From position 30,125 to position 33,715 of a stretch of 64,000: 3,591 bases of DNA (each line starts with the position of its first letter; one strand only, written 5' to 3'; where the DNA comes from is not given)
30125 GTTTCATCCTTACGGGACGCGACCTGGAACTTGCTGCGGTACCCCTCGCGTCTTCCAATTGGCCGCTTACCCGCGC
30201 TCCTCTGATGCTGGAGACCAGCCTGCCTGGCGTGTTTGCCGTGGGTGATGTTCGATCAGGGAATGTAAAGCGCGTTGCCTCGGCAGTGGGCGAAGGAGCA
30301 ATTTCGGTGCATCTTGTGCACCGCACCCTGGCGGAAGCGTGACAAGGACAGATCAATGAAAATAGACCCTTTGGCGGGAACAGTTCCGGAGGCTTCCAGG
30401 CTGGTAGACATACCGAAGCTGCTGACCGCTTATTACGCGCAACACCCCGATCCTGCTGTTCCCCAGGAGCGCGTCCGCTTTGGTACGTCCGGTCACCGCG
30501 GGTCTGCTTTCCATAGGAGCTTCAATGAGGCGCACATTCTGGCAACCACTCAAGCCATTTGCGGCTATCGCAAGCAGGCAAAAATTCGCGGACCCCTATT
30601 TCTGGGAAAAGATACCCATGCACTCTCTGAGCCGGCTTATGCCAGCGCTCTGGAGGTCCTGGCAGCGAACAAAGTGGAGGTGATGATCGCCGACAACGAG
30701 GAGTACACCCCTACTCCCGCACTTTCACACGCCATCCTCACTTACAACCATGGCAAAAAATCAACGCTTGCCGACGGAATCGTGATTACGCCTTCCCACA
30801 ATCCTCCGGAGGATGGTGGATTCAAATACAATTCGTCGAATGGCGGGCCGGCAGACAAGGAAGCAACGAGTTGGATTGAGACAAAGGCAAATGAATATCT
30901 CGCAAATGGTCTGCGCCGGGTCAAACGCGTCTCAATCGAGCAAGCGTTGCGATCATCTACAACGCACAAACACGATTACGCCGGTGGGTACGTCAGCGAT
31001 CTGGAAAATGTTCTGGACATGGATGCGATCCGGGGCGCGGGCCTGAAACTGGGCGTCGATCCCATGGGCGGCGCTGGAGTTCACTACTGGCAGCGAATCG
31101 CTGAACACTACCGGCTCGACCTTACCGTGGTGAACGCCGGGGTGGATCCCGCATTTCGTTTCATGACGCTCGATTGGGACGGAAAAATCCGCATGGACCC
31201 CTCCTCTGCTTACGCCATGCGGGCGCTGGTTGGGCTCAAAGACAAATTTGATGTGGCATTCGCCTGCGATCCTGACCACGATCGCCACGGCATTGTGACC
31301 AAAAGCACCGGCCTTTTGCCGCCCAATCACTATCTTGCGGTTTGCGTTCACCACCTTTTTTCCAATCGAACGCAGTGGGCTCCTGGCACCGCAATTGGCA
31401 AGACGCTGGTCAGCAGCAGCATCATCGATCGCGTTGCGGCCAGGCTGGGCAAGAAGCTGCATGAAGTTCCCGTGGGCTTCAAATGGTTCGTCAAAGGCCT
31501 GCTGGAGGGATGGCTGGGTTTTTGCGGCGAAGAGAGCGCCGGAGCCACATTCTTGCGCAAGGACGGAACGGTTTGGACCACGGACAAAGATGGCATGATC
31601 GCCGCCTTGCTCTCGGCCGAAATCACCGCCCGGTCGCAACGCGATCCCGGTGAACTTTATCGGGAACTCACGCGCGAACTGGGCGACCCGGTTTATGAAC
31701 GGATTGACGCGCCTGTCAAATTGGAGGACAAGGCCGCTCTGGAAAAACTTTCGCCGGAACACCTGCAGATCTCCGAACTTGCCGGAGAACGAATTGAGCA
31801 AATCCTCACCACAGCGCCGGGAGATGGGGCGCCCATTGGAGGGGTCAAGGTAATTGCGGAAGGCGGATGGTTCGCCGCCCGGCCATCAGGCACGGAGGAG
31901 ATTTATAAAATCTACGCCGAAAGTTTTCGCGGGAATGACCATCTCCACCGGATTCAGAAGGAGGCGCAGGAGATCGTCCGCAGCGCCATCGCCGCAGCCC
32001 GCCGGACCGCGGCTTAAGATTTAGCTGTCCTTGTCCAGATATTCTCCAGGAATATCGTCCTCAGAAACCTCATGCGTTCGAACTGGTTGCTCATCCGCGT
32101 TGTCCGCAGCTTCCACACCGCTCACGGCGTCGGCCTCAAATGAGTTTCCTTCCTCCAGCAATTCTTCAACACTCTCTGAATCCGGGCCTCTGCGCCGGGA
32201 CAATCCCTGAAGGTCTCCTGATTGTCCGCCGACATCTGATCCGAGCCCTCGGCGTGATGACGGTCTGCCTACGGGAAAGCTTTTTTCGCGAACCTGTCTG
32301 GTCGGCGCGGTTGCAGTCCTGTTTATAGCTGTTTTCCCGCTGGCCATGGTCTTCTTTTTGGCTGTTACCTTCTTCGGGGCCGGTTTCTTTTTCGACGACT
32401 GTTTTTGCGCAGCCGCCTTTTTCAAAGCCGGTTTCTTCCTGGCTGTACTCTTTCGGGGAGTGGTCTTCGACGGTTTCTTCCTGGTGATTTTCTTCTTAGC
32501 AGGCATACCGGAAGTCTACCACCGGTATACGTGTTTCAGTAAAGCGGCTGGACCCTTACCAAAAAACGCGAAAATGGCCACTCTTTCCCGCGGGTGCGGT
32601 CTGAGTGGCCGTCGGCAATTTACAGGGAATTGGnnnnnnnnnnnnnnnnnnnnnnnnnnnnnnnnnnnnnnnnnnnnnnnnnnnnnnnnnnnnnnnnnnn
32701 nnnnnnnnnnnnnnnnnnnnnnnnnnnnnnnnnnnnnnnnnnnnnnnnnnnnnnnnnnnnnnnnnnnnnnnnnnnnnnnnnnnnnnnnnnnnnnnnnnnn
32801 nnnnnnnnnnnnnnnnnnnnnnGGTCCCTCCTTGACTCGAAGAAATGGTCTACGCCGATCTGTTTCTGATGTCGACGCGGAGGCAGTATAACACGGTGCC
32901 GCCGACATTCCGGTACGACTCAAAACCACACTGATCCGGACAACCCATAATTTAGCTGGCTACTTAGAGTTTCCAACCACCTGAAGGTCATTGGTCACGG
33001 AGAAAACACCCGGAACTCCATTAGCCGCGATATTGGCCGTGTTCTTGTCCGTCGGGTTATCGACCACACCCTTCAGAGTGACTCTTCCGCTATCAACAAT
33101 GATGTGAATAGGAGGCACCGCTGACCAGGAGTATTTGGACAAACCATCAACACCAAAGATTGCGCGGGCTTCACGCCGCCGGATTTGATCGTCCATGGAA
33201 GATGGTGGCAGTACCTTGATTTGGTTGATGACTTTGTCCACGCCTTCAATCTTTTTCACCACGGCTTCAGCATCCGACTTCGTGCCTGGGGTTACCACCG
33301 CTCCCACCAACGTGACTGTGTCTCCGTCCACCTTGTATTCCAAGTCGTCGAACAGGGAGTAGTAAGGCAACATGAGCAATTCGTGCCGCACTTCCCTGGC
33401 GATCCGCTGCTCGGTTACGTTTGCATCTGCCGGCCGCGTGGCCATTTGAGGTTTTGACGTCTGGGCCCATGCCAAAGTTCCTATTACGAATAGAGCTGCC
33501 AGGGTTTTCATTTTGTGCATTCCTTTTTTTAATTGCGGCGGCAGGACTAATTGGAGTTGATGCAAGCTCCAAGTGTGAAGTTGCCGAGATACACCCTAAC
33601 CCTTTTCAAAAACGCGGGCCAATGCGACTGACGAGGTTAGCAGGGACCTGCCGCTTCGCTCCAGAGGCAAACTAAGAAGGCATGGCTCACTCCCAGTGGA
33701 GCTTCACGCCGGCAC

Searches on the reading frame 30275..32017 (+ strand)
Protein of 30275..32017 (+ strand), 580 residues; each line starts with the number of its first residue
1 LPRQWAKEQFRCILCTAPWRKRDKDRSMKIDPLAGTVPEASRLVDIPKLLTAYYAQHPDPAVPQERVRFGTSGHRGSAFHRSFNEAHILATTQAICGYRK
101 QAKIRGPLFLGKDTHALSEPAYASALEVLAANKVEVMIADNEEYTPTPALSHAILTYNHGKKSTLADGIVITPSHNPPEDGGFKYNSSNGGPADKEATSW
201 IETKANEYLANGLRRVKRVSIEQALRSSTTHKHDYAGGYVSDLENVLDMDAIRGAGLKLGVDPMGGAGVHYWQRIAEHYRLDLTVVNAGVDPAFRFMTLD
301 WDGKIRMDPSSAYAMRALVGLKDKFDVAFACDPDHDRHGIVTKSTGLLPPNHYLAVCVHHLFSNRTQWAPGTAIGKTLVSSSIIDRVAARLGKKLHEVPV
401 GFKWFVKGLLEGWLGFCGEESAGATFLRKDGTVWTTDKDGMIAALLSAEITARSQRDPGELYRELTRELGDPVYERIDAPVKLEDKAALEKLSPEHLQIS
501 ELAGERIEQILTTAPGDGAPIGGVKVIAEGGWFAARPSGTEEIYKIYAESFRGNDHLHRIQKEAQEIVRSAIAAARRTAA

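Call 5: search_protein_families(library=pfam, proteins=[window:30275-32017:+], max_evalue=1)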
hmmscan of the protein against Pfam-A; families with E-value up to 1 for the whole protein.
window:30275-32017:+ (580 aa): 4 families
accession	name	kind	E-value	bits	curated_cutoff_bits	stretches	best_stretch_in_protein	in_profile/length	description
PF02878.22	PGM_PMM_I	-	1.2e-32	112.9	22.5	1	68-207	3-133/138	Phosphoglucomutase/phosphomannomutase, alpha/beta/alpha domain I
PF02880.22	PGM_PMM_III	-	5.9e-29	101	20.7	1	350-467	2-113/115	Phosphoglucomutase/phosphomannomutase, alpha/beta/alpha domain III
PF02879.22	PGM_PMM_II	-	5.9e-15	56.1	29.3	1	239-343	3-101/103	Phosphoglucomutase/phosphomannomutase, alpha/beta/alpha domain II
PF00408.26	PGM_PMM_IV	-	1e-05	25.9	23.1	1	513-564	21-65/68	Phosphoglucomutase/phosphomannomutase, C-terminal domain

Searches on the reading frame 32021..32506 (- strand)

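Call 5: search_protein_families(library=pfam, proteins=[window:32021-32506:-], max_evalue=1)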
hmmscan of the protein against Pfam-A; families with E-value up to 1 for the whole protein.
window:32021-32506:- (161 aa): 1 family
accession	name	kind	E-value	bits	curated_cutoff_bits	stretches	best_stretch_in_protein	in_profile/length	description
PF07382.16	HC2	-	0.012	16.1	40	1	3-65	81-145/194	Histone H1-like nucleoprotein HC2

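Call 6: search_protein_families(library=ncbifam, proteins=[window:32021-32506:-], max_evalue=10)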
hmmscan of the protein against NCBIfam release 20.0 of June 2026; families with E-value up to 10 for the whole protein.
window:32021-32506:- (161 aa): 5 families
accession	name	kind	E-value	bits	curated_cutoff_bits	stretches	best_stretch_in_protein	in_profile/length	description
NF038053.1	hist_H1_lk_Burk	equivalog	0.0044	17.3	80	1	4-60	42-134/195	histone H1-like DNA-binding protein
NF004560.0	PRK05901.1-1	equivalog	0.13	11.3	711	1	7-76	54-122/516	RNA polymerase sigma factor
NF038052.1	histone_lik_HC2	exception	0.18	11.9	135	1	3-72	30-96/201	histone H1-like DNA-binding protein Hc2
NF009040.0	PRK12373.1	equivalog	0.4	10.4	514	1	8-83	245-320/400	NADH-quinone oxidoreductase subunit E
NF050153.2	Rv3852_fam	equivalog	3.2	8.3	100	1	8-68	15-74/145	Rv3852 family protein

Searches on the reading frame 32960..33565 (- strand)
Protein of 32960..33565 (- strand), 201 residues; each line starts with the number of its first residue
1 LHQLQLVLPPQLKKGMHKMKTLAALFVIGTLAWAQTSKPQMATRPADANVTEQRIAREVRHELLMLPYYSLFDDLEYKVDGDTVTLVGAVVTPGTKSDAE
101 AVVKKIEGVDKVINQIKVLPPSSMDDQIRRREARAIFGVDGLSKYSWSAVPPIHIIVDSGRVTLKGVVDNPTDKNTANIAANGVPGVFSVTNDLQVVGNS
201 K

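Call 5: search_protein_families(library=pfam, proteins=[window:32960-33565:-], max_evalue=1)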
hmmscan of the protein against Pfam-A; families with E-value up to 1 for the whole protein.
window:32960-33565:- (201 aa): 1 family
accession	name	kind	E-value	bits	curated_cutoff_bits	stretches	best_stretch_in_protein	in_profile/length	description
PF04972.22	BON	-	1.7e-22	79.9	27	2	149-197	20-68/69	BON domain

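Call 6: search_protein_families(library=ncbifam, proteins=[window:32960-33565:-], max_evalue=10)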
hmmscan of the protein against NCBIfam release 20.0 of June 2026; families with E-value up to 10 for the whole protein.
window:32960-33565:- (201 aa): 6 families
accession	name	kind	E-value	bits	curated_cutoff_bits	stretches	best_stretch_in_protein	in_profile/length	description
NF051434.1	ArfA_OmpATb_N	equivalog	1.2e-09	38.4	81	2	72-118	68-114/114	channel-forming protein ArfA/OmpATb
NF007858.0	PRK10568.1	equivalog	1e-07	31.8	174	1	74-196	81-204/206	molecular chaperone OsmY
NF008399.0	PRK11198.1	equivalog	1e-05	26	134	2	73-121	43-91/149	peptidoglycan-binding protein LysM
NF008247.1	PRK11023.1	equivalog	1.5e-05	24.9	184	2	82-123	78-119/192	division/outer membrane stress-associated lipid-binding lipoprotein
NF001989.1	PRK00784.1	equivalog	0.029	13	273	1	12-139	203-327/480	cobyric acid synthase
NF009474.0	PRK12837.1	equivalog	0.047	12.5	675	1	52-140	323-408/513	FAD-binding protein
